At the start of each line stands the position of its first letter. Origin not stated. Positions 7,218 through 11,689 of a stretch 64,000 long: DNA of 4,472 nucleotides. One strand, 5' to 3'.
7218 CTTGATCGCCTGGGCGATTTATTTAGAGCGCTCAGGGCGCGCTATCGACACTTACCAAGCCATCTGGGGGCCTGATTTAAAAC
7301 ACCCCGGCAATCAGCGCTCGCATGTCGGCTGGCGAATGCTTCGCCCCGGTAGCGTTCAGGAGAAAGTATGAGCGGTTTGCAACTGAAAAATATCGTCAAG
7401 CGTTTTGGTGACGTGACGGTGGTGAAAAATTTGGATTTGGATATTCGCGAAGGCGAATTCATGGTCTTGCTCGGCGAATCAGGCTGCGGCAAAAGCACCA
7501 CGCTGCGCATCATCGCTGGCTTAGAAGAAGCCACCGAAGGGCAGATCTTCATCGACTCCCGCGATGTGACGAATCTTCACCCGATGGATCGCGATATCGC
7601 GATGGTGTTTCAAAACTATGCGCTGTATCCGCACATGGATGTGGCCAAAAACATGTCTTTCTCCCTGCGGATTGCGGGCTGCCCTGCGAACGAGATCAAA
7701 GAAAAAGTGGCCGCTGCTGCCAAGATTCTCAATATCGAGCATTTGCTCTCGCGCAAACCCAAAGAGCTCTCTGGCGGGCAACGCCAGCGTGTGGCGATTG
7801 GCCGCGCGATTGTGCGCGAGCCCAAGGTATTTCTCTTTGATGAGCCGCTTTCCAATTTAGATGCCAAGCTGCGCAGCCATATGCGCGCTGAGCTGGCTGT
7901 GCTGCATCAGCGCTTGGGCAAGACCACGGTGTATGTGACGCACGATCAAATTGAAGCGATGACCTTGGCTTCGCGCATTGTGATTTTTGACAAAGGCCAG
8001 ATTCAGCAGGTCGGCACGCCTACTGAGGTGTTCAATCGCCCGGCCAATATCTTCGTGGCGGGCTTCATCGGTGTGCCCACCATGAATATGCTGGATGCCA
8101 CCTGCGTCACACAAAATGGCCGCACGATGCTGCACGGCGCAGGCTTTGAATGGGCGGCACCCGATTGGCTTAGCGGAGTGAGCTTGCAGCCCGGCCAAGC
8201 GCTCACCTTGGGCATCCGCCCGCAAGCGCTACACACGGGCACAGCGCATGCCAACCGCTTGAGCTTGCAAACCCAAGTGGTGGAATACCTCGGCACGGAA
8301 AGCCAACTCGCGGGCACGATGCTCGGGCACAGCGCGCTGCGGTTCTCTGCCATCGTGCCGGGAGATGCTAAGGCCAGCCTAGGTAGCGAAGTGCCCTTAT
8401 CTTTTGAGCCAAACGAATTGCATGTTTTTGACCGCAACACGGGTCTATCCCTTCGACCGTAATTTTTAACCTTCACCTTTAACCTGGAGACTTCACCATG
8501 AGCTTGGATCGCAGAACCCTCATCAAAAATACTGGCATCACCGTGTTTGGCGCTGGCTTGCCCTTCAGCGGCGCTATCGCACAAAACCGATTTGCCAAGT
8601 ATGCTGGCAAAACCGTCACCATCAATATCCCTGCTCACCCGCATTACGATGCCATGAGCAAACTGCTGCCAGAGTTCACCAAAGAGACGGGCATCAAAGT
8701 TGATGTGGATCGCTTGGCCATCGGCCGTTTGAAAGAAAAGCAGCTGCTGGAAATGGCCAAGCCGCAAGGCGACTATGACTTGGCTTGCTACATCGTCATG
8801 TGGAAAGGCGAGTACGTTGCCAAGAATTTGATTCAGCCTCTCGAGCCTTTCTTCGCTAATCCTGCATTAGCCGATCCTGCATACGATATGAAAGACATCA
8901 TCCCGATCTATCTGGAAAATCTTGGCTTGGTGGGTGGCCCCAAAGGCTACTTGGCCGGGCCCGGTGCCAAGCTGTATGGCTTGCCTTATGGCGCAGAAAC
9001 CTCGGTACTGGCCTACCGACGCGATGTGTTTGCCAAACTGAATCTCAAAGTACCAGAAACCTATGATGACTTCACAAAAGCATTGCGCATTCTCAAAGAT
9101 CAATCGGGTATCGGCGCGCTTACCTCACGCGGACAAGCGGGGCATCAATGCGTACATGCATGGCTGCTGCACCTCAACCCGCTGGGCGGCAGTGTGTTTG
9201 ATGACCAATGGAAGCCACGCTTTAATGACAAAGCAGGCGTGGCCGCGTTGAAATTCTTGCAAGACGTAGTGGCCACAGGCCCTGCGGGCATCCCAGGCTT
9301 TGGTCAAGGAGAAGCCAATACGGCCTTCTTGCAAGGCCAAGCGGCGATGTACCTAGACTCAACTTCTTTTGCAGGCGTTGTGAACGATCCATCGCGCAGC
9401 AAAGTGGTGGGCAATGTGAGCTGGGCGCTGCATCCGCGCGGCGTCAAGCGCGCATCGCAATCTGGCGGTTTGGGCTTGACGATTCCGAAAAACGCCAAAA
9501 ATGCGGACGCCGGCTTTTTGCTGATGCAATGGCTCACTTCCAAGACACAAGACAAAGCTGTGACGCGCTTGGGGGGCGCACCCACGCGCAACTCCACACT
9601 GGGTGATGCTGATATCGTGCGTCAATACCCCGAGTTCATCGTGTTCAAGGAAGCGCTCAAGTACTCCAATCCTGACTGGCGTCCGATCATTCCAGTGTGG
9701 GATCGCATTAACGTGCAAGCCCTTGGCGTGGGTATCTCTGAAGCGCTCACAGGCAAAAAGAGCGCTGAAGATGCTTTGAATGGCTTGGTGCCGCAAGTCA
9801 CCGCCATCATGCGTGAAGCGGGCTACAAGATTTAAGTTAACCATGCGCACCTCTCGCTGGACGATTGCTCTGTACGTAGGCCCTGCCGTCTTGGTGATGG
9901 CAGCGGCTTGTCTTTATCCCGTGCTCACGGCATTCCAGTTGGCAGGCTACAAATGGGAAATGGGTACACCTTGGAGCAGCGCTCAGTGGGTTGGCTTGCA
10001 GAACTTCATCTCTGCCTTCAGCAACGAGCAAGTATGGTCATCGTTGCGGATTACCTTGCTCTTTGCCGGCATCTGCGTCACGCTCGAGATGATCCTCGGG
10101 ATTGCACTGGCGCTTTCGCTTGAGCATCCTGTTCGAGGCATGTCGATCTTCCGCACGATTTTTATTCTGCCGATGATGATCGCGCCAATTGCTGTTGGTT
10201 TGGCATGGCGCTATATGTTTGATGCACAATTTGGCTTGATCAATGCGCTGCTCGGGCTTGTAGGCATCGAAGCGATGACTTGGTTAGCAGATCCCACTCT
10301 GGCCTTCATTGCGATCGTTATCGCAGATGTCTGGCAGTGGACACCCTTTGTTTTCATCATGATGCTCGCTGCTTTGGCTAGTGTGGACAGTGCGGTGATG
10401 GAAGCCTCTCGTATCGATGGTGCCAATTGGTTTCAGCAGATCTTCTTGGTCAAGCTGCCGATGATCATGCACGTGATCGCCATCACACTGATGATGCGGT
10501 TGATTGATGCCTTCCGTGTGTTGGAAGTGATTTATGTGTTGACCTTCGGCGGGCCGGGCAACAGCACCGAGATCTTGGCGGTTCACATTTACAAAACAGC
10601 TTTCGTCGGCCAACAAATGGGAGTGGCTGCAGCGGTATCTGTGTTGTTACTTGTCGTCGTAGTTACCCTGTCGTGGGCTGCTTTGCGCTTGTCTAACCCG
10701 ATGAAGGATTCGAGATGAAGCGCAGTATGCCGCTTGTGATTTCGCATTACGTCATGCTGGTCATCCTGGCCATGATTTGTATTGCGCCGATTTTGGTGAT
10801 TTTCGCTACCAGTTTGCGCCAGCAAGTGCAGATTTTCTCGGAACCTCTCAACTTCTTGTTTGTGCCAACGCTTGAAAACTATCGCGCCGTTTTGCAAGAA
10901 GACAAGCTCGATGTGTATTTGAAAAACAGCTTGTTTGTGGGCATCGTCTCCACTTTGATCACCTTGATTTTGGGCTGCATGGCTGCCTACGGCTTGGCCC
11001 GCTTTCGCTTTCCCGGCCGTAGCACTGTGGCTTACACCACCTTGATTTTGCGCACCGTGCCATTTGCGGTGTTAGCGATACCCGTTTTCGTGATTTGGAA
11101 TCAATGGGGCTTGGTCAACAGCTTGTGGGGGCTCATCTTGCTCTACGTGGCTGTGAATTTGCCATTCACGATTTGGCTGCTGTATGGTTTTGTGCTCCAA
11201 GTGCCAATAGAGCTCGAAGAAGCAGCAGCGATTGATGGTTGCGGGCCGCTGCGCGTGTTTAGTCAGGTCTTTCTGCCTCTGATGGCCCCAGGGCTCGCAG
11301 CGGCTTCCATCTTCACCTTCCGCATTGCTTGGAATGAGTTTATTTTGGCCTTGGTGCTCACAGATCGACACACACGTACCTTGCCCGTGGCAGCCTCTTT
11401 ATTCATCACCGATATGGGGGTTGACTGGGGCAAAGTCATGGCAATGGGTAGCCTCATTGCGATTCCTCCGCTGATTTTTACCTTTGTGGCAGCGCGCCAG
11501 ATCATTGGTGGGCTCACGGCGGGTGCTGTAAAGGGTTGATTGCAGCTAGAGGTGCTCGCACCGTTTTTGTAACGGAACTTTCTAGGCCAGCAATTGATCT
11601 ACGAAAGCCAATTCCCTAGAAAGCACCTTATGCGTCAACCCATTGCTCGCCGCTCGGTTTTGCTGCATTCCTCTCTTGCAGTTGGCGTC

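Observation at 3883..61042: Family I: a ~41-nt double-hairpin repeat found in intergenic tails and also inside coding sequences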

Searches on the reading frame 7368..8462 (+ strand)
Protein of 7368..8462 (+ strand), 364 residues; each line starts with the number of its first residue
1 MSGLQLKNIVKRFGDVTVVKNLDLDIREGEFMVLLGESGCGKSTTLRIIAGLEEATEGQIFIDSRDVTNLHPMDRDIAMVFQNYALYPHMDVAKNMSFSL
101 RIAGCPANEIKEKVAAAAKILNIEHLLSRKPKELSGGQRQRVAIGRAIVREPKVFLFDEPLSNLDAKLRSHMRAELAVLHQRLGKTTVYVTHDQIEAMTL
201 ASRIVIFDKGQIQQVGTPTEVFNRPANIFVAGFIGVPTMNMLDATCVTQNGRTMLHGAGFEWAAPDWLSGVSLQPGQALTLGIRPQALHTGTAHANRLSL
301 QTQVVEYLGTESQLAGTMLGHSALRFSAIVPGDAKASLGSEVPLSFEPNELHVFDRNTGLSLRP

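Call 94: search_protein_families(library=pfam, proteins=[window:7368-8462:+], max_evalue=0.00001)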
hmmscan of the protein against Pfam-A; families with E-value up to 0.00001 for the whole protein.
window:7368-8462:+ (364 aa): 3 families
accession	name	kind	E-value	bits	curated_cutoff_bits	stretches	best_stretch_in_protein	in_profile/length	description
PF00005.33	ABC_tran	-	1.3e-36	126.7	25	1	19-161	1-136/137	ABC transporter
PF08402.16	TOBE_2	-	5e-06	27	21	0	281-354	1-76/76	TOBE domain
PF17912.7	OB_MalK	-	5.5e-06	27.6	27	0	235-287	1-52/53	MalK OB fold domain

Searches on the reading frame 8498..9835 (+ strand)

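Call 94: search_protein_families(library=pfam, proteins=[window:8498-9835:+], max_evalue=0.00001)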
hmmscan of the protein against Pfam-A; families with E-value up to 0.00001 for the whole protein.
window:8498-9835:+ (445 aa): 2 families
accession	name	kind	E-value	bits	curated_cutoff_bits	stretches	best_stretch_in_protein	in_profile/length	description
PF01547.30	SBP_bac_1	-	1.9e-41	143.5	26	1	51-351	6-305/307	Bacterial extracellular solute-binding protein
PF13416.11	SBP_bac_8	-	2e-27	97.1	27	1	57-378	3-275/279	Bacterial extracellular solute-binding protein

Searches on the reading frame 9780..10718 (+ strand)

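Call 94: search_protein_families(library=pfam, proteins=[window:9780-10718:+], max_evalue=0.00001)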
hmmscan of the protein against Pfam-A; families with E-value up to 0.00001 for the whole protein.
window:9780-10718:+ (312 aa): 1 family
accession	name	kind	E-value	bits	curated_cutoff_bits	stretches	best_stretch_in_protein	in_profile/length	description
PF00528.27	BPD_transp_1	-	5.5e-14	52.7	26.4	1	105-298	3-174/184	Binding-protein-dependent transport system inner membrane component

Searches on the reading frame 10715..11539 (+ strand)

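Call 95: search_protein_families(library=pfam, proteins=[window:10715-11539:+], max_evalue=0.00001)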
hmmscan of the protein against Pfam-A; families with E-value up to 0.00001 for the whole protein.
window:10715-11539:+ (274 aa): 1 family
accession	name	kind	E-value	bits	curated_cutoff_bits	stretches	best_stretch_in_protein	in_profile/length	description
PF00528.27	BPD_transp_1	-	1.2e-14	54.9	26.4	1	84-258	2-173/184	Binding-protein-dependent transport system inner membrane component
